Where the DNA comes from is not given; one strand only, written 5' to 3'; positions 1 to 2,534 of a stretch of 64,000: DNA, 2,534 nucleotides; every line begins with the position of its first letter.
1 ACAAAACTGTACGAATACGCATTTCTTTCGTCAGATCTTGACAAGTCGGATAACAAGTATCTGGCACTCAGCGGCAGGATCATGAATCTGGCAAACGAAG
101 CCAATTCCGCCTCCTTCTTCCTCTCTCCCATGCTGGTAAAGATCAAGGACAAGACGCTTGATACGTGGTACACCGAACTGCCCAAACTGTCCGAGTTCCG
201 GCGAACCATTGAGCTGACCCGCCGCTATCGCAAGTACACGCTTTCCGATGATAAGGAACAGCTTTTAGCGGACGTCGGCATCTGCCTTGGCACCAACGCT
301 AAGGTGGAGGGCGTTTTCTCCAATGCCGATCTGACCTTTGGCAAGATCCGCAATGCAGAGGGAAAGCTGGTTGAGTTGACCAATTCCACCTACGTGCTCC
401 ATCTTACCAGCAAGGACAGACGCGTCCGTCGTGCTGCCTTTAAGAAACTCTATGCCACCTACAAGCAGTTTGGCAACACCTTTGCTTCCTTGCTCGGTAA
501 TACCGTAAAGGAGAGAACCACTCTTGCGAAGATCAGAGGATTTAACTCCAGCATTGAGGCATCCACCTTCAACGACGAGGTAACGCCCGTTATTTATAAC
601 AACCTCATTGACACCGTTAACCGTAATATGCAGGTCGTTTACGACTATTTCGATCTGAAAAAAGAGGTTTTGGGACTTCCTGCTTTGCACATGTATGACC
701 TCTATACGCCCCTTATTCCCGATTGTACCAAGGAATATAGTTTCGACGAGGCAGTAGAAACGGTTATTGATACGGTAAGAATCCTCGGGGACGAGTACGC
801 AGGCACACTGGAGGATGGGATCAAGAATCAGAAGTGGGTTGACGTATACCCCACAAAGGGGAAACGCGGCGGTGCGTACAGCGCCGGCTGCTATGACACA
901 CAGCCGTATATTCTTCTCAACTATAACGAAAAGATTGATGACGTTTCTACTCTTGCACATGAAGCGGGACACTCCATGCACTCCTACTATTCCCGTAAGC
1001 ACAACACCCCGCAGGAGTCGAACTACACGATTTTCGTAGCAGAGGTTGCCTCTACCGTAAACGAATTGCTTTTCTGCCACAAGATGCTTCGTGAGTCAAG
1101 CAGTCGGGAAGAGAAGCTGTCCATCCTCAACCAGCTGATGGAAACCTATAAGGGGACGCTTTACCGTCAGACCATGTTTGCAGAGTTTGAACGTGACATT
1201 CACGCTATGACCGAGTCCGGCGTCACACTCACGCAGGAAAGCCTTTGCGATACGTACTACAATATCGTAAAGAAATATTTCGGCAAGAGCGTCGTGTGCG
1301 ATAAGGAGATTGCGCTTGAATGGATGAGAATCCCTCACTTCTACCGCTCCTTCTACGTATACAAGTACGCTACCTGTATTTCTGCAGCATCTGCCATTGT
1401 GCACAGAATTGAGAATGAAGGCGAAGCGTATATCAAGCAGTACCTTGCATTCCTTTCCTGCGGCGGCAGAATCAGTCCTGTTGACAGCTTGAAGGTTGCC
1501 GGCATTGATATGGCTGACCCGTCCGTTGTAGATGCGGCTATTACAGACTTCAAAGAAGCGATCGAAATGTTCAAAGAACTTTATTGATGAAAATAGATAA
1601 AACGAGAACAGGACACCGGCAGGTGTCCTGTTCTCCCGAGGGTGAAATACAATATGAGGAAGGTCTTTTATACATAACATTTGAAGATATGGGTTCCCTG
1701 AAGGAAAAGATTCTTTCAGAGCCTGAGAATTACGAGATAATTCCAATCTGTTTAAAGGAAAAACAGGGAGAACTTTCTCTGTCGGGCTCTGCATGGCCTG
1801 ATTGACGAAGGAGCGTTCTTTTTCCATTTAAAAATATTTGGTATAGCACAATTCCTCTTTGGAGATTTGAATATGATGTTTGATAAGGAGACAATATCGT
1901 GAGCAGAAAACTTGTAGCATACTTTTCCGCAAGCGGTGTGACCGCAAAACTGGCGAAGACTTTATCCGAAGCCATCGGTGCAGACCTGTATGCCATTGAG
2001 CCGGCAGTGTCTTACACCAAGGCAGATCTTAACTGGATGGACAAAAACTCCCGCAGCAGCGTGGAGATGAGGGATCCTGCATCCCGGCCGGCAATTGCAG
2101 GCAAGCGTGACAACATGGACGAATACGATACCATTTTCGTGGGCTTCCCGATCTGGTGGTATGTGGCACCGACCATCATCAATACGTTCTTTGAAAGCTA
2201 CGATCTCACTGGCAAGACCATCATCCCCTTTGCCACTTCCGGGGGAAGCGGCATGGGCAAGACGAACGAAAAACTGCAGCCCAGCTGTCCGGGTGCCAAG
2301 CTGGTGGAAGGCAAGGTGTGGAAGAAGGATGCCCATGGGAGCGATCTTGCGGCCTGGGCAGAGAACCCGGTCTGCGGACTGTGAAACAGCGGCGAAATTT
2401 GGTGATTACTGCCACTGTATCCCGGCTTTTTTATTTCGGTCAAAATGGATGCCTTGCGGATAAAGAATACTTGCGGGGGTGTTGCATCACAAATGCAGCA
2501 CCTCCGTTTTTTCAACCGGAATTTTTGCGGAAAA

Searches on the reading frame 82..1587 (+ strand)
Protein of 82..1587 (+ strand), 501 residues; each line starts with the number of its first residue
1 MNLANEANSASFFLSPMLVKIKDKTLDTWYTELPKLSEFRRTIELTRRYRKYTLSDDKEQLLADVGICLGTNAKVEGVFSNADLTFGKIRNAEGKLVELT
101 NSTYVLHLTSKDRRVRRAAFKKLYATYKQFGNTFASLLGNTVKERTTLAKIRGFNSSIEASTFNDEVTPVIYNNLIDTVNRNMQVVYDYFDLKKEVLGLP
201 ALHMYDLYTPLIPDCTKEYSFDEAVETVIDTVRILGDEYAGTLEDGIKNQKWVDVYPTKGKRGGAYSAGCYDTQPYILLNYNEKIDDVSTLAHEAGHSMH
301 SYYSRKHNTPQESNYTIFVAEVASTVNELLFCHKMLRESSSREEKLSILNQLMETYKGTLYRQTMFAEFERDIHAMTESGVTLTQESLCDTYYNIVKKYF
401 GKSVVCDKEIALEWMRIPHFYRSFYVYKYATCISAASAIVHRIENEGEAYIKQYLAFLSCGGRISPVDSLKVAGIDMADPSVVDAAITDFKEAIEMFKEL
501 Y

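Call 35: search_protein_families(library=pfam, proteins=[window:82-1587:+])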
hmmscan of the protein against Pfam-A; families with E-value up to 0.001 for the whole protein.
window:82-1587:+ (501 aa): 2 families
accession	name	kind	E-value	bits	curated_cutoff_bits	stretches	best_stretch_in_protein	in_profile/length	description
PF01432.26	Peptidase_M3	-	4.3e-79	267.4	27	1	107-486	2-454/457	Peptidase family M3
PF08439.15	Peptidase_M3_N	-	2.7e-14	53.6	25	1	18-86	2-70/70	Oligopeptidase F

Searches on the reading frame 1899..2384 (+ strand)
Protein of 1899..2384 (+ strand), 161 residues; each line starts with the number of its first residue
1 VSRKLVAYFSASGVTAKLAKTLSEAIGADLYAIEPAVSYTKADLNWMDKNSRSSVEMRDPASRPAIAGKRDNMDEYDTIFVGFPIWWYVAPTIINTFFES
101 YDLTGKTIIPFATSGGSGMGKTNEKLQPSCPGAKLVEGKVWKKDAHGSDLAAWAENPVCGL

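Call 37: search_protein_families(library=pfam, proteins=[window:1899-2384:+])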
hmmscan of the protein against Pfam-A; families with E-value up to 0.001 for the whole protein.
window:1899-2384:+ (161 aa): 4 families
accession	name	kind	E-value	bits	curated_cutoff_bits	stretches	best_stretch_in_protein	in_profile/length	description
PF12682.12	Flavodoxin_4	-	8.7e-72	240.1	24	1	4-156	2-154/155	Flavodoxin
PF02525.22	Flavodoxin_2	-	3.7e-06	27.2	27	1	16-107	26-109/198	Flavodoxin-like fold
PF12724.12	Flavodoxin_5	-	0.00015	22.5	27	0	5-49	1-46/145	Flavodoxin domain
PF03358.20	FMN_red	-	0.00031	20.8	24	1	11-131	12-133/152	NADPH-dependent FMN reductase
